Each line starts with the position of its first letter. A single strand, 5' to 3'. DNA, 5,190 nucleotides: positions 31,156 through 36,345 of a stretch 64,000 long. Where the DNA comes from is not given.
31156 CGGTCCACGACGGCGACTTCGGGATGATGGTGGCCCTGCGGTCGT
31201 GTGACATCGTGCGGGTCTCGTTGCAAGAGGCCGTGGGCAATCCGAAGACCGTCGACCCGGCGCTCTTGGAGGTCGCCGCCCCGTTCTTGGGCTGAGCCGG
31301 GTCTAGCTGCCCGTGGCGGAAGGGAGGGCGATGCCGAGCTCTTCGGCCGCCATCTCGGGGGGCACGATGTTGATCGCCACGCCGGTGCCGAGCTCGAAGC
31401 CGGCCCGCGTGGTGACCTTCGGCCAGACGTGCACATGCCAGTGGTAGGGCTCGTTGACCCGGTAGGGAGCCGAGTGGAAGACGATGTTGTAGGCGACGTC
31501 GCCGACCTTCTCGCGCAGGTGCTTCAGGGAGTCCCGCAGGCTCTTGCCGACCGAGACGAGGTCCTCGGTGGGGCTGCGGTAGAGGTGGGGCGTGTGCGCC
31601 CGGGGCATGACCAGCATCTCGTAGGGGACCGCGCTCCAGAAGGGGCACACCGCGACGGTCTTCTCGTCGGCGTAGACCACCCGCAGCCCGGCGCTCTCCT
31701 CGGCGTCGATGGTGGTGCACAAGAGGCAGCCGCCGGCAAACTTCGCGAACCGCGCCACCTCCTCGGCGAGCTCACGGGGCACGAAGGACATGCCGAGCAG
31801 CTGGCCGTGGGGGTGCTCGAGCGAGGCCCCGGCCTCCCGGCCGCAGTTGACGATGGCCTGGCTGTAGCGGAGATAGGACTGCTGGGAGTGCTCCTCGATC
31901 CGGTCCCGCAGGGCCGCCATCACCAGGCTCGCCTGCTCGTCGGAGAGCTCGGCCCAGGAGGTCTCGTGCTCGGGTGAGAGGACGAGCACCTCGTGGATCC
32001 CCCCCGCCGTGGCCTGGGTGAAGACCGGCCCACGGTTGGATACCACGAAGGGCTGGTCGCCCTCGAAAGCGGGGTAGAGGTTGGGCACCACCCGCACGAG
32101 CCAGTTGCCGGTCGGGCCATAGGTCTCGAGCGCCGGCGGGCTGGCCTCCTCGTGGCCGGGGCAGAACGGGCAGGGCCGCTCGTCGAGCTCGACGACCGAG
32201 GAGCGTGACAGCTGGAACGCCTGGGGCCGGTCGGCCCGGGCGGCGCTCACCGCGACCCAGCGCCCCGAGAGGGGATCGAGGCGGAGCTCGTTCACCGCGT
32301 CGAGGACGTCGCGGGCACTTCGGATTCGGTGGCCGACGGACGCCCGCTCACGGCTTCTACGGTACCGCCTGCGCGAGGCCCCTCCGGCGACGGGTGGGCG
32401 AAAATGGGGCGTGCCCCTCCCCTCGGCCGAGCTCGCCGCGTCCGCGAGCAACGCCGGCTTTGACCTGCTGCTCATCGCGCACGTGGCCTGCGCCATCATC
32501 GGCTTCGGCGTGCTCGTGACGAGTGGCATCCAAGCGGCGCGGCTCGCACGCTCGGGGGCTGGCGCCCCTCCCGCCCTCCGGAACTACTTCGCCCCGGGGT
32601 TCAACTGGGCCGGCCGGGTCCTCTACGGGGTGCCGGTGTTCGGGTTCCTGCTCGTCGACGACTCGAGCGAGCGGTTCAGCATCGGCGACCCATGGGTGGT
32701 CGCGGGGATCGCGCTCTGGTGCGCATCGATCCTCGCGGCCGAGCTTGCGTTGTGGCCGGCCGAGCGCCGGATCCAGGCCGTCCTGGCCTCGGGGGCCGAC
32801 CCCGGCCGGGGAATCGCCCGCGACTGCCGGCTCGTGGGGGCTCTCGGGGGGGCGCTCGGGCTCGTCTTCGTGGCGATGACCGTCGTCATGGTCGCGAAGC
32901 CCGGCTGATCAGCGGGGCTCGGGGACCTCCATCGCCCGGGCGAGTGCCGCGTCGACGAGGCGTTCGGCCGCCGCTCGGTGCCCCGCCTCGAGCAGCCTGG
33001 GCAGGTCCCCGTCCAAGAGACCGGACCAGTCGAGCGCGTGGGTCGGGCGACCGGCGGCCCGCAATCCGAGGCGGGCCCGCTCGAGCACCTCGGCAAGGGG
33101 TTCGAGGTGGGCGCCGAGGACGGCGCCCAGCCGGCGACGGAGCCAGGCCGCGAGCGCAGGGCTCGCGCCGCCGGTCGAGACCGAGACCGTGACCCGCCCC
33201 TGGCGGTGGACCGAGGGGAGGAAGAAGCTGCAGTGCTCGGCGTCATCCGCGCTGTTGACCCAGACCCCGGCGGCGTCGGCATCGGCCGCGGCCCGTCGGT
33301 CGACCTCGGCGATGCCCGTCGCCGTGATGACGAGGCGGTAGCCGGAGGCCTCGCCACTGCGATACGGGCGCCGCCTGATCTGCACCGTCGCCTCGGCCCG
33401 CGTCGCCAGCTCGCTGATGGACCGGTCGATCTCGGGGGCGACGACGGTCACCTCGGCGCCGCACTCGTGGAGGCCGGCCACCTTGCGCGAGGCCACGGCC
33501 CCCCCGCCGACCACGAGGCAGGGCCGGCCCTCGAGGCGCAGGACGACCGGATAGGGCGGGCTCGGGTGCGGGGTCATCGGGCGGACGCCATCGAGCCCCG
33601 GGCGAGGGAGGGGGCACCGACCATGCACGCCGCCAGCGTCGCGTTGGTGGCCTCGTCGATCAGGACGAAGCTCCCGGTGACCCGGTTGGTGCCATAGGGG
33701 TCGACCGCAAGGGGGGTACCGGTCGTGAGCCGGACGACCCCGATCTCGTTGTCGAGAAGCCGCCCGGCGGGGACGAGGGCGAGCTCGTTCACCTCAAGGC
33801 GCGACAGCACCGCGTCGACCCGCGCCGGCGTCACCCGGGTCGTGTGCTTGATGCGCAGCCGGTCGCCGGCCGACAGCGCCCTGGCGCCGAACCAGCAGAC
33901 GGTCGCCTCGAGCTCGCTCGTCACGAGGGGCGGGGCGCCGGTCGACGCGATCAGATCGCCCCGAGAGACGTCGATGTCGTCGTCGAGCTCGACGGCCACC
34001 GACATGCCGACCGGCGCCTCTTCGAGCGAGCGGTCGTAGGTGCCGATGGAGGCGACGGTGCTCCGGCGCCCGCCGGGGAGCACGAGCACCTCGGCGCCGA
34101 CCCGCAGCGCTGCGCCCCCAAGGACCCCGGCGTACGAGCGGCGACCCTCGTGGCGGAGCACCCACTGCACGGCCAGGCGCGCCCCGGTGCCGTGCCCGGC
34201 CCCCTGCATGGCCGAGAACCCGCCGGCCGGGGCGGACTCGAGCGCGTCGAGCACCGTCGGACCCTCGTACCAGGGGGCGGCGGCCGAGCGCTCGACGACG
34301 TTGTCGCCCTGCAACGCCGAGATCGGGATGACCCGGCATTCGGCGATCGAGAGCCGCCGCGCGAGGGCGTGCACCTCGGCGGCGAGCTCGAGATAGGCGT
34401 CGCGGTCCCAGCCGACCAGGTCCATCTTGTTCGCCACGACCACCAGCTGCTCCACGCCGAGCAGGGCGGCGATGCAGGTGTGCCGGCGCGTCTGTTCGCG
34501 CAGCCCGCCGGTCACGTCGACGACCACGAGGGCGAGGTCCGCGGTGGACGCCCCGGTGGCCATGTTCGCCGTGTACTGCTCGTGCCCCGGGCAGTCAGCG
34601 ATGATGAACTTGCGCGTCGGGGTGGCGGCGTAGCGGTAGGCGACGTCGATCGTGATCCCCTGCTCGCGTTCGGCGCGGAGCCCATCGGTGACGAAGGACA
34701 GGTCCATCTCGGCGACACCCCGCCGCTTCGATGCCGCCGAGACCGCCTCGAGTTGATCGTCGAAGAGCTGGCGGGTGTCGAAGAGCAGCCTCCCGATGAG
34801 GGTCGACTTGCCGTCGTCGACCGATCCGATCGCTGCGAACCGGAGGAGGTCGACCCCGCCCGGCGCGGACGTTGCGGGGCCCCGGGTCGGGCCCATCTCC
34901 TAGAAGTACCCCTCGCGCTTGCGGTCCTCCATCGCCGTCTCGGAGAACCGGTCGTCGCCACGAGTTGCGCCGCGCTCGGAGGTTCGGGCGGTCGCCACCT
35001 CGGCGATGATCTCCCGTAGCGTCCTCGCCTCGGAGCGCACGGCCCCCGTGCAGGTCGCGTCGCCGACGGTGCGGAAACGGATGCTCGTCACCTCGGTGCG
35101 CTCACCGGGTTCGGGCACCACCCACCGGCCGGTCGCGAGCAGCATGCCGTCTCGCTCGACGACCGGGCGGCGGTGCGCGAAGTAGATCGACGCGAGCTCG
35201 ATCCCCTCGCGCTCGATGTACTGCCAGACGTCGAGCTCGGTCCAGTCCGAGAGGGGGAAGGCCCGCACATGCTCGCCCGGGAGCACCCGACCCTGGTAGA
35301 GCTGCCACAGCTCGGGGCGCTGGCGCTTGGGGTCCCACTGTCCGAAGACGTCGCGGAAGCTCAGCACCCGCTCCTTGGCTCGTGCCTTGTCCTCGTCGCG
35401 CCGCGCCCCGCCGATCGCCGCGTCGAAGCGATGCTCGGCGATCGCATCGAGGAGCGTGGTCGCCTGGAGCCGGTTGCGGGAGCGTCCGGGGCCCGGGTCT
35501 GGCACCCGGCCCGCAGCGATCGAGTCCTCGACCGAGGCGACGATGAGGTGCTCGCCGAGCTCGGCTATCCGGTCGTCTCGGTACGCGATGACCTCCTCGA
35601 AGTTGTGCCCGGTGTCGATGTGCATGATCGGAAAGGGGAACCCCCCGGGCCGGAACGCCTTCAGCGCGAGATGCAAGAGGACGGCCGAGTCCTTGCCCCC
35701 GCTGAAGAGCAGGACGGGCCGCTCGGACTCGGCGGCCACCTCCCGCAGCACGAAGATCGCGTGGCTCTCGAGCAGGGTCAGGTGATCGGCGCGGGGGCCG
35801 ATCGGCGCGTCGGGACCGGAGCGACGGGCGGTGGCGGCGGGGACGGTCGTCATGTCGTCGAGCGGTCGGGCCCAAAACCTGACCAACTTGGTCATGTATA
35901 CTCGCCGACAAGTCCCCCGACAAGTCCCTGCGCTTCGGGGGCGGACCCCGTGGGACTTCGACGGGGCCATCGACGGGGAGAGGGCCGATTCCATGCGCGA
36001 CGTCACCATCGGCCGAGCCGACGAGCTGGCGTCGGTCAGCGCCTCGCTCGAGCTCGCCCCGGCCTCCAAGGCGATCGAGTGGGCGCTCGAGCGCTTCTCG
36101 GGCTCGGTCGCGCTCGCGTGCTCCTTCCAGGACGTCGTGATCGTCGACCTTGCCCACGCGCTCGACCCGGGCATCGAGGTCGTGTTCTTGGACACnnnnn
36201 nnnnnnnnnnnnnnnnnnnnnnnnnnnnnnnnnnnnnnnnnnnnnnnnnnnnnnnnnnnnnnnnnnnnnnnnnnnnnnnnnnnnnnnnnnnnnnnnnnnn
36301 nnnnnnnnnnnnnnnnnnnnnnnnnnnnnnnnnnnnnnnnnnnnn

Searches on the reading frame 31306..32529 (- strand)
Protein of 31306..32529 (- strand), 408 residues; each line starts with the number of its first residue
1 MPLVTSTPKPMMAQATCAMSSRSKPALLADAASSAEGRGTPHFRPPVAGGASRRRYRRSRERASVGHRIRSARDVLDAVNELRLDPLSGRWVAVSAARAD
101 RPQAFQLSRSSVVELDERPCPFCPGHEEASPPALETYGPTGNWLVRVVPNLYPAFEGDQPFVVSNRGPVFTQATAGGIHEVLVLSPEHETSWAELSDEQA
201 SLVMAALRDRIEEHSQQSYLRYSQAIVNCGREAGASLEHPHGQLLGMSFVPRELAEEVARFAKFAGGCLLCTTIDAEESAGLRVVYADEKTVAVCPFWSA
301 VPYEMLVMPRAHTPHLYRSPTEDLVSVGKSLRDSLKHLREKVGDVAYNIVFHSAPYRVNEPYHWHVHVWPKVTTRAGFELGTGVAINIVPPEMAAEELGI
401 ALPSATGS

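Call 25: search_protein_families(library=pfam, proteins=[window:31306-32529:-], max_evalue=0.00001)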
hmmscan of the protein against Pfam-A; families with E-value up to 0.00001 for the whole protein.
window:31306-32529:- (408 aa): 4 families
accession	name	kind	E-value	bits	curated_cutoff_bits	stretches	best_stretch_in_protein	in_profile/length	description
PF01087.27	GalP_UDP_transf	-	1e-21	78.7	22.1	1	79-251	11-184/184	Galactose-1-phosphate uridyl transferase, N-terminal domain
PF16268.10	DUF4921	-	1.9e-11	44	28.5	1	205-396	205-391/425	Domain of unknown function (DUF4921)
PF01230.28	HIT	-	3.8e-10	40.7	21.5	1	283-371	7-95/98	HIT domain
PF02744.22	GalP_UDP_tr_C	-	2.3e-08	34.4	29.2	1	267-371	14-120/165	Galactose-1-phosphate uridyl transferase, C-terminal domain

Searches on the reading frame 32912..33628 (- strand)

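Call 25: search_protein_families(library=pfam, proteins=[window:32912-33628:-], max_evalue=0.00001)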
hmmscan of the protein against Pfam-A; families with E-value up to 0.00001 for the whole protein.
window:32912-33628:- (239 aa): 2 families
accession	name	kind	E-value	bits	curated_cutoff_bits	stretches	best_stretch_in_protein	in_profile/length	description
PF13241.12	NAD_binding_7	-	1.4e-28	100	22.1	1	28-139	1-104/104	Putative NAD(P)-binding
PF14824.11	Sirohm_synth_M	-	5e-08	32.7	25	1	144-167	2-25/28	Sirohaem biosynthesis protein central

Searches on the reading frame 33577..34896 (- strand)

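Call 25: search_protein_families(library=pfam, proteins=[window:33577-34896:-], max_evalue=0.00001)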
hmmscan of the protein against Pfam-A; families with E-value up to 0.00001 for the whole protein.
window:33577-34896:- (440 aa): 3 families
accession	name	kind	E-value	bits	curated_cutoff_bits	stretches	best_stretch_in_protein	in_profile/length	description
PF00009.33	GTP_EFTU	-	8.8e-41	140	26.5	1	18-217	4-180/188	Elongation factor Tu GTP binding domain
PF22594.2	GTP-eEF1A_C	-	2.6e-18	66.7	27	1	329-426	2-100/101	GTP-eEF1A C-terminal domain-like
PF01926.29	MMR_HSR1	-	9.1e-06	26.2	21.9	0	76-157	27-113/113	50S ribosome-binding GTPase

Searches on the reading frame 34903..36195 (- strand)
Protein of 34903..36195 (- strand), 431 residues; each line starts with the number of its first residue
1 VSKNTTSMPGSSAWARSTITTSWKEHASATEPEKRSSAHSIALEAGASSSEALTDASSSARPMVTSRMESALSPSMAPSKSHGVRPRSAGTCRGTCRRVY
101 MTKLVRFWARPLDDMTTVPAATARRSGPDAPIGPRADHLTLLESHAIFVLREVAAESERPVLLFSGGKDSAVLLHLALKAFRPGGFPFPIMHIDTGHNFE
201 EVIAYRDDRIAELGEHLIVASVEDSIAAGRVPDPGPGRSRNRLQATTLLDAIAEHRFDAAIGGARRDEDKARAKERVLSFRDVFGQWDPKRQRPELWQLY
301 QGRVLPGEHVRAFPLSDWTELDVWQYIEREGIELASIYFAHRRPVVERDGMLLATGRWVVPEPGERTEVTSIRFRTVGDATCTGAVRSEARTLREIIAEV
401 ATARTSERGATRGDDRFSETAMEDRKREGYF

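Call 25: search_protein_families(library=pfam, proteins=[window:34903-36195:-], max_evalue=0.00001)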
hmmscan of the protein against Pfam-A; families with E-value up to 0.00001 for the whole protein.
window:34903-36195:- (431 aa): 1 family
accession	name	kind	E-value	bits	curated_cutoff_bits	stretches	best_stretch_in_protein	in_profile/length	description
PF01507.26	PAPS_reduct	-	2.7e-41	141.9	22.5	1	160-384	2-174/175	Phosphoadenosine phosphosulfate reductase domain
